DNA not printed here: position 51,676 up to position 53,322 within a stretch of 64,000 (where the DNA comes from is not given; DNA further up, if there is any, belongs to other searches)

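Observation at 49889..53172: Three-gene operon encoding a split PEP-synthase / rifampin-phosphotransferase-like dikinase with an embedded histidine-phosphatase-like gene.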

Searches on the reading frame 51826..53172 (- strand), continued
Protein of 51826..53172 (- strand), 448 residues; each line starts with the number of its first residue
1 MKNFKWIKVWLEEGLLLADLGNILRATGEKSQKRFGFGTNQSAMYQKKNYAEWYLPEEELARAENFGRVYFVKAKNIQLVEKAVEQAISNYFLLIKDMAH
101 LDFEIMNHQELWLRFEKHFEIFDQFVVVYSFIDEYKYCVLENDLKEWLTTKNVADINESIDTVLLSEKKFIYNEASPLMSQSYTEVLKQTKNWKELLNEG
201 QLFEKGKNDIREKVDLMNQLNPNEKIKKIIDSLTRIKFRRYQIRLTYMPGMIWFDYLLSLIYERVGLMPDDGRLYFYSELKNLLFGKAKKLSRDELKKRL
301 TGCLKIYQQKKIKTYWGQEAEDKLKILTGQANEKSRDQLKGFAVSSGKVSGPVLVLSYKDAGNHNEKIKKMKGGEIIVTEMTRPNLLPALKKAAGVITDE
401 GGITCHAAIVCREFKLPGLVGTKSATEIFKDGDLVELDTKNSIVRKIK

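Call 36: fold_search(model_id=the predicted structure, library=pdb)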
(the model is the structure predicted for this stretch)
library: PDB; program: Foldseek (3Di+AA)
matches with E <= 10: 310; with E <= 0.001: 27
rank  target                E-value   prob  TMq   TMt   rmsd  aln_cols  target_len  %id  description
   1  5fbu                  7.1e-11  1.00  0.52  0.35   9.8       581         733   14  Crystal structure of rifampin phosphotransferase RPH-Lm from Listeria monocytogenes in complex with rifampin-phosphate (released 2015-12-30)
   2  5fbt                  1.0e-10  1.00  0.52  0.33  10.1       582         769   14  Crystal structure of rifampin phosphotransferase RPH-Lm from Listeria monocytogenes in complex with rifampin (released 2015-12-30)
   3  5fbs                  3.3e-10  1.00  0.49  0.30  11.2       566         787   14  Crystal structure of rifampin phosphotransferase RPH-Lm from Listeria monocytogenes in complex with ADP and magnesium (released 2016-01-13)
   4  5hv1                  4.7e-10  1.00  0.48  0.28  12.1       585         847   13  Rifampin phosphotransferase in complex with AMPPNP and rifampin from Listeria monocytogenes (released 2016-03-30)
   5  5hv2                  8.0e-10  1.00  0.30  0.18  16.3       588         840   15  Rifampin phosphotransferase G527Y mutant from Listeria monocytogenes (released 2016-03-30)
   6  5hv3                  1.5e-08  1.00  0.27  0.16  17.4       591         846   14  Rifampin phosphotransferase G527Y mutant in complex with AMPPNP from Listeria monocytogenes (released 2016-03-30)
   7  2e28                  2.4e-06  1.00  0.22  0.17   1.7       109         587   34  Crystal structure analysis of pyruvate kinase from Bacillus stearothermophilus (released 2008-02-05)
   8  5jvj_B                9.3e-06  1.00  0.21  0.12  16.9       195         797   18  C4-type pyruvate phosphate dikinase: different conformational states of the nucleotide binding domain in the dimer (released 2017-04-05)
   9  5jvj_A                1.1e-05  1.00  0.21  0.11  25.8       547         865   11  C4-type pyruvate phosphate dikinase: different conformational states of the nucleotide binding domain in the dimer (released 2017-04-05)
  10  2r82                  1.1e-05  1.00  0.21  0.11  26.7       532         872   14  Pyruvate phosphate dikinase (PPDK) triple mutant R219E/E271R/S262D adapts a second conformational state (released 2008-01-01)
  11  5jvl_A                3.1e-05  1.00  0.21  0.11  16.3       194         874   16  C4-type pyruvate phospate dikinase: nucleotide binding domain with bound ATP analogue (released 2017-04-05)
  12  1vbg                  5.1e-05  1.00  0.21  0.11  26.9       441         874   11  Pyruvate Phosphate Dikinase from Maize (released 2005-03-08)
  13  2x0s                  5.1e-05  0.99  0.22  0.12  23.4       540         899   12  3.0 A RESOLUTION CRYSTAL STRUCTURE OF GLYCOSOMAL PYRUVATE PHOSPHATE DIKINASE FROM TRYPANOSOMA BRUCEI (released 2009-12-29)
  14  5lu4_A                5.3e-05  1.00  0.21  0.11   3.6       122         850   25  C4-type pyruvate phosphate dikinase: conformational intermediate of central domain in the swiveling mechanism (released 2017-05-24)
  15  5jvn                  5.6e-05  1.00  0.21  0.11  14.7       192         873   17  C3-type pyruvate phosphate dikinase: intermediate state of the central domain in the swiveling mechanism (released 2017-04-05)
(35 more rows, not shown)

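Call 70: find_encoding_contigs(protein=P0060, flank=4000, max_places=1)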
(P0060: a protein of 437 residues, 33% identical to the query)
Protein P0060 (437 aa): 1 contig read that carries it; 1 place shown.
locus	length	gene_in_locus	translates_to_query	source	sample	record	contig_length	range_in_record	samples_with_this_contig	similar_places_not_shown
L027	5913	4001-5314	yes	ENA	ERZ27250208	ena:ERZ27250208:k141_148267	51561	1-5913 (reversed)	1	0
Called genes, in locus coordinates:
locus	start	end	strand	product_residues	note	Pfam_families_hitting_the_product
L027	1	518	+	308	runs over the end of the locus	PF00675:Peptidase_M16, PF05193:Peptidase_M16_C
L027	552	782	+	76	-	-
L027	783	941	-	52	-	-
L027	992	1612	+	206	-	PF07690:MFS_1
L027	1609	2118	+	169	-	PF02834:LigT_PEase, PF13563:2_5_RNA_ligase2, PF02834:LigT_PEase (weak)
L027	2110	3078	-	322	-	PF01047:MarR (faint), PF13404:HTH_AsnC-type, PF13412:HTH_24, PF01037:AsnC_trans_reg (weak), PF13404:HTH_AsnC-type, PF13412:HTH_24, PF08279:HTH_11 (weak), PF22451:NirdL-like_HTH (weak), +4 more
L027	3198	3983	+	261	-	-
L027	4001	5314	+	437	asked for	PF00391:PEP-utilizers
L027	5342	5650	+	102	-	-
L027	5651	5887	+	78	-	-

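Call 71: find_encoding_contigs(protein=P0061, flank=4000, max_places=1)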
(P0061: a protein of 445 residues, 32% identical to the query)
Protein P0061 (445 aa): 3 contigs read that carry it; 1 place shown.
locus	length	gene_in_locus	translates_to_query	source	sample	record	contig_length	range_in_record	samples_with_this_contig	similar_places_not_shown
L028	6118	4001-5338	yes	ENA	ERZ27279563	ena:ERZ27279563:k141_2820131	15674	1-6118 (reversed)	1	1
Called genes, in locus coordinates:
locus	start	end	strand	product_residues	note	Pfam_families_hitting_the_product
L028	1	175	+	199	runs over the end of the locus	PF00677:Lum_binding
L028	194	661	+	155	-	PF00885:DMRL_synthase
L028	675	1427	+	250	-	PF04794:YdjC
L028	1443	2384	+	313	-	PF01326:PPDK_N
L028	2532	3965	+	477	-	-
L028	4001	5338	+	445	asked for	PF00391:PEP-utilizers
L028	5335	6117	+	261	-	?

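Call 72: find_encoding_contigs(protein=P0056, flank=4000, max_places=1)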
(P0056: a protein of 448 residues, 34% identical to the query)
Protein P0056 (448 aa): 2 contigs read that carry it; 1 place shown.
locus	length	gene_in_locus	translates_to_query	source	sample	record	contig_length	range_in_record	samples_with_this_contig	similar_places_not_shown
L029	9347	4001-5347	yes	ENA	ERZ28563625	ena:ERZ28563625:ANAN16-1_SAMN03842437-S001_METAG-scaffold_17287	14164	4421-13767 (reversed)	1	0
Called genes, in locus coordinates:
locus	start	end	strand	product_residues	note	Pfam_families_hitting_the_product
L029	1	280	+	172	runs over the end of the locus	-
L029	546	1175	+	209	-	PF01025:GrpE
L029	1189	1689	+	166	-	PF03692:CxxCxxCC (weak)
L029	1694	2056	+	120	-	PF11950:DUF3467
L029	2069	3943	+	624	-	PF00012:HSP70, PF06723:MreB_Mbl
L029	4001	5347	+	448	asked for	PF00391:PEP-utilizers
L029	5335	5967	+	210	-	PF00702:Hydrolase, PF12710:HAD (weak), PF13419:HAD_2, PF13242:Hydrolase_like (weak)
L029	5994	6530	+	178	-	PF01966:HD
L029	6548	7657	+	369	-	PF00226:DnaJ, PF01556:DnaJ_C, PF00684:DnaJ_CXXCXGXG, PF27659:CHP02642 (weak)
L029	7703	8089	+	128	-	-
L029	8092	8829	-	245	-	-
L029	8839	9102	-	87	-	-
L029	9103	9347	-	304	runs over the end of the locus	PF08271:Zn_Ribbon_TF, PF00382:TFIIB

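Call 74: search_protein_families(library=pfam, proteins=[L011:9231-9965:+, L028:2532-3965:+, L011:5253-6008:+, L027:3198-3983:+, L029:5335-5967:+, L029:5994-6530:+, L028:5335-6117:+], max_evalue=1)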
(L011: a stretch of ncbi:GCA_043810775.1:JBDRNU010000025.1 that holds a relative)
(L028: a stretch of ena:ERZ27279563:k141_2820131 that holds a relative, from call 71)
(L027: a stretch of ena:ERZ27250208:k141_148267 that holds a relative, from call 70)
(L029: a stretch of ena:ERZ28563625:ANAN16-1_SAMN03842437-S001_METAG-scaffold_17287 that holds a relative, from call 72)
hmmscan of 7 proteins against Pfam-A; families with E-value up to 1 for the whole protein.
L011:9231-9965:+ (244 aa): 1 family
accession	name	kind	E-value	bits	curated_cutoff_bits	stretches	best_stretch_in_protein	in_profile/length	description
PF05952.17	ComX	-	0.029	14.7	25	1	153-171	1-19/55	Bacillus competence pheromone ComX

L028:2532-3965:+ (477 aa): 19 families
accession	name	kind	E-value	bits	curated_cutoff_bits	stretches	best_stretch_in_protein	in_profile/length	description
PF25526.1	LIP-1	-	0.00097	19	34.1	1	43-149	70-181/250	Liprin-alpha-like coiled coil domain 2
PF13166.12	AAA_13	-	0.0019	17.4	36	1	43-202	287-442/713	AAA domain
PF15905.10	HMMR_N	-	0.0045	16.9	30.1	1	87-190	177-283/330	Hyaluronan mediated motility receptor N-terminal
PF04977.20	DivIC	-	0.017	15.4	28.9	1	121-155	24-58/80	Septum formation initiator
PF16326.10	ABC_tran_CTD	-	0.044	14.4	32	1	123-153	10-40/69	ABC transporter C-terminal domain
PF07889.17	DUF1664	-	0.077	13.5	34.6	1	77-143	59-123/124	Protein of unknown function (DUF1664)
PF14389.11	Lzipper-MIP1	-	0.11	13.3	32.2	1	84-147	11-77/84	Leucine-zipper of ternary complex factor MIP1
PF08286.16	Spc24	-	0.11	13.2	25.3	1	100-146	4-52/109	Spc24 subunit of Ndc80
PF25450.1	Rab11-FIP3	-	0.11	13.2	31.9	0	77-150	32-104/125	Rab11-FIP3-like domain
PF07200.18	Mod_r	-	0.11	12.9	30.1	1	87-147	6-66/146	Modifier of rudimentary (Mod(r)) protein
PF12329.13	TMF_DNA_bd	-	0.14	12.6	35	0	85-146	10-72/74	TATA element modulatory factor 1 DNA binding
PF06008.19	Laminin_I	-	0.4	10.8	34.6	1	97-183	58-144/259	Laminin Domain I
PF17749.6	MIP-T3_C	-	0.43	11.1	25.8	1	96-149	88-138/154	Microtubule-binding protein MIP-T3 C-terminal region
PF12486.13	VasL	-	0.43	11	27.3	0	380-414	23-57/147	Type VI secretion system, EvfB, or VasL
PF15259.11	GTSE1_N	-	0.52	11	27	0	57-136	49-124/144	G-2 and S-phase expressed 1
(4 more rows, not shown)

L011:5253-6008:+ (251 aa): 0 families

L027:3198-3983:+ (261 aa): 0 families

L029:5335-5967:+ (210 aa): 11 families
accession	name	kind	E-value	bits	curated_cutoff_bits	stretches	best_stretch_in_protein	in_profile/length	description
PF13419.12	HAD_2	-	2.6e-21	77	23.8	1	8-180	2-178/178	Haloacid dehalogenase-like hydrolase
PF00702.32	Hydrolase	-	8.7e-15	56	26.4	1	4-174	1-191/191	haloacid dehalogenase-like hydrolase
PF12710.13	HAD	-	1.2e-07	32.8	27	1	7-167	1-185/189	haloacid dehalogenase-like hydrolase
PF13242.12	Hydrolase_like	-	2.3e-07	31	22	1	143-203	10-73/75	HAD-hyrolase-like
PF08282.18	Hydrolase_3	-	0.022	14.9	20.9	1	69-167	112-216/255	haloacid dehalogenase-like hydrolase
PF24172.1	CdiI_ImmP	-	0.12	13.1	33.2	1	100-160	13-76/129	CdiI immunity protein EcoliA0-like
PF13344.12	Hydrolase_6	-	0.15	12.6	27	1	89-168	21-95/101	Haloacid dehalogenase-like hydrolase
PF12689.13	Acid_PPase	-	0.19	12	27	0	118-190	81-160/169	Acid Phosphatase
PF01093.22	Clusterin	-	0.23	10.9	23.6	1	133-161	31-59/430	Clusterin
PF13684.11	FakA-like_C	-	0.3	10.9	23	0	88-110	35-57/216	Fatty acid kinase subunit A-like, C-terminal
PF03031.24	NIF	-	0.35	11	21.8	0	7-122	3-131/160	NLI interacting factor-like phosphatase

L029:5994-6530:+ (178 aa): 3 families
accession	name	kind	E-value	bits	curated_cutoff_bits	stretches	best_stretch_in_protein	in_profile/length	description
PF01966.28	HD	-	1.6e-11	44.9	22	1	26-133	2-107/116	HD domain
PF12917.13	YfbR-like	-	0.024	14.8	25.9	1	19-65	20-67/182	5'-deoxynucleotidase YfbR-like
PF11887.13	Mce4_CUP1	-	0.077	13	32.6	1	30-79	39-88/222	Cholesterol uptake porter CUP1 of Mce4, putative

L028:5335-6117:+ (261 aa): 2 families
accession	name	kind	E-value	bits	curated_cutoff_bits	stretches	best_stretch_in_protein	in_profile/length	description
PF06253.16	MTTB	-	0.098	11.1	25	1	201-247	325-371/500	Trimethylamine methyltransferase (MTTB)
PF23230.1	zf-C2H2_13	-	0.17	12.5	27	1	65-96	23-51/59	C2H2-type zinc finger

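Call 78: find_encoding_contigs(protein=P0063, flank=4000, max_places=1)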
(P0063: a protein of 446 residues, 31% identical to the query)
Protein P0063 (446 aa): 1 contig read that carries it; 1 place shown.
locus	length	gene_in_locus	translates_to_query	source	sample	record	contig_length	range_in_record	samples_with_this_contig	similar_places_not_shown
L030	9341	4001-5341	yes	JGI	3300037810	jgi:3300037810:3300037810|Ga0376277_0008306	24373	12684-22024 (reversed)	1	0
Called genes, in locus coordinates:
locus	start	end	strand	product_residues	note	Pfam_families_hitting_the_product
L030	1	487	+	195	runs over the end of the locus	PF01966:HD (weak)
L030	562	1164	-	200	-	-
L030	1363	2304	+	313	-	PF01326:PPDK_N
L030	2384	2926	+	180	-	-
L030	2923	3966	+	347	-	-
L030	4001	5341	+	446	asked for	PF00391:PEP-utilizers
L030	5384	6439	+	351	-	PF00391:PEP-utilizers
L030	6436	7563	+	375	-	PF00391:PEP-utilizers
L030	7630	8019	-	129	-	-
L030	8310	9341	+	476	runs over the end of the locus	PF00391:PEP-utilizers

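Call 79: find_encoding_contigs(protein=P0054, flank=4000, max_places=1)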
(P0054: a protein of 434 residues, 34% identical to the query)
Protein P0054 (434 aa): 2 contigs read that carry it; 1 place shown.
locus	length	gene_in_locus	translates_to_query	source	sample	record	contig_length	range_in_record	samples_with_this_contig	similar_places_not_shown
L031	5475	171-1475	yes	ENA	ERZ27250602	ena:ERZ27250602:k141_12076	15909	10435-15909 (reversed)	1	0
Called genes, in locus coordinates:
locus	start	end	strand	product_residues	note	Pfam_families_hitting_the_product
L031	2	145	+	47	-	?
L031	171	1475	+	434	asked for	PF00391:PEP-utilizers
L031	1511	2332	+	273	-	PF00764:Arginosuc_synth (weak), PF01171:ATP_bind_3, PF03054:tRNA_Me_trans, PF06508:QueC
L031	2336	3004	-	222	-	-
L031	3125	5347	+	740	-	PF02223:Thymidylate_kin, PF02511:Thy1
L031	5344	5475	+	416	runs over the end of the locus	PF00464:SHMT, PF00155:Aminotran_1_2 (weak), PF01212:Beta_elim_lyase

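Call 81: search_solved_structures(query=L030:3085-3966:+, max_evalue=10, show_alignments=2)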
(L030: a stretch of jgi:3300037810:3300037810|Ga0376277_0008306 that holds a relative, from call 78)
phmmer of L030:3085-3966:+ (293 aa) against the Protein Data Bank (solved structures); distinct sequences matched with E-value up to 10: 2.
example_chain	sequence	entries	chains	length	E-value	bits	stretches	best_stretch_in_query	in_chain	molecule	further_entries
4awl_A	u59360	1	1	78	0.15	14.7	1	11-48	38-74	NUCLEAR TRANSCRIPTION FACTOR Y SUBUNIT ALPHA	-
4hhu_A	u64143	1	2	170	0.39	13.3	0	145-167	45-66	OR280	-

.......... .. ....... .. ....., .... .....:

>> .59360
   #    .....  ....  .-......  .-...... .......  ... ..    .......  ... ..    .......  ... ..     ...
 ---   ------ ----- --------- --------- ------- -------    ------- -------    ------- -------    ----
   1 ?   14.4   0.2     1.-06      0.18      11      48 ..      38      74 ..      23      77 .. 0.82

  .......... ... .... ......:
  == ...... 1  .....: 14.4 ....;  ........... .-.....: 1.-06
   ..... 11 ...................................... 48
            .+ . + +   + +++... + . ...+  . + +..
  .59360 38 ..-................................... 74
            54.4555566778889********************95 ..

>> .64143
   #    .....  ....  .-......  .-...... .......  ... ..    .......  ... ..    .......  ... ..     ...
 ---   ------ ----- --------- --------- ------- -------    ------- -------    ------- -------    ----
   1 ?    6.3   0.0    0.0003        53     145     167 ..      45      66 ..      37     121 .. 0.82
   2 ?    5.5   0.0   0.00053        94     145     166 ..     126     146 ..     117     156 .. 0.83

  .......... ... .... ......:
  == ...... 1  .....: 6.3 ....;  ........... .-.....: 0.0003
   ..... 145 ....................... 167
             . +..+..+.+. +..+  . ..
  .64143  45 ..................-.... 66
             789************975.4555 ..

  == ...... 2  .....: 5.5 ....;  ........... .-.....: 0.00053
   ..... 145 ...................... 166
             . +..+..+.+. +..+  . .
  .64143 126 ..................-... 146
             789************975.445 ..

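Call 86: search_protein_families(library=padloc, proteins=[window:51826-53172:-], max_evalue=0.01)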
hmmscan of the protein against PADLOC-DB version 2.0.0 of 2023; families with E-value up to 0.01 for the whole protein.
window:51826-53172:- (448 aa): 0 families
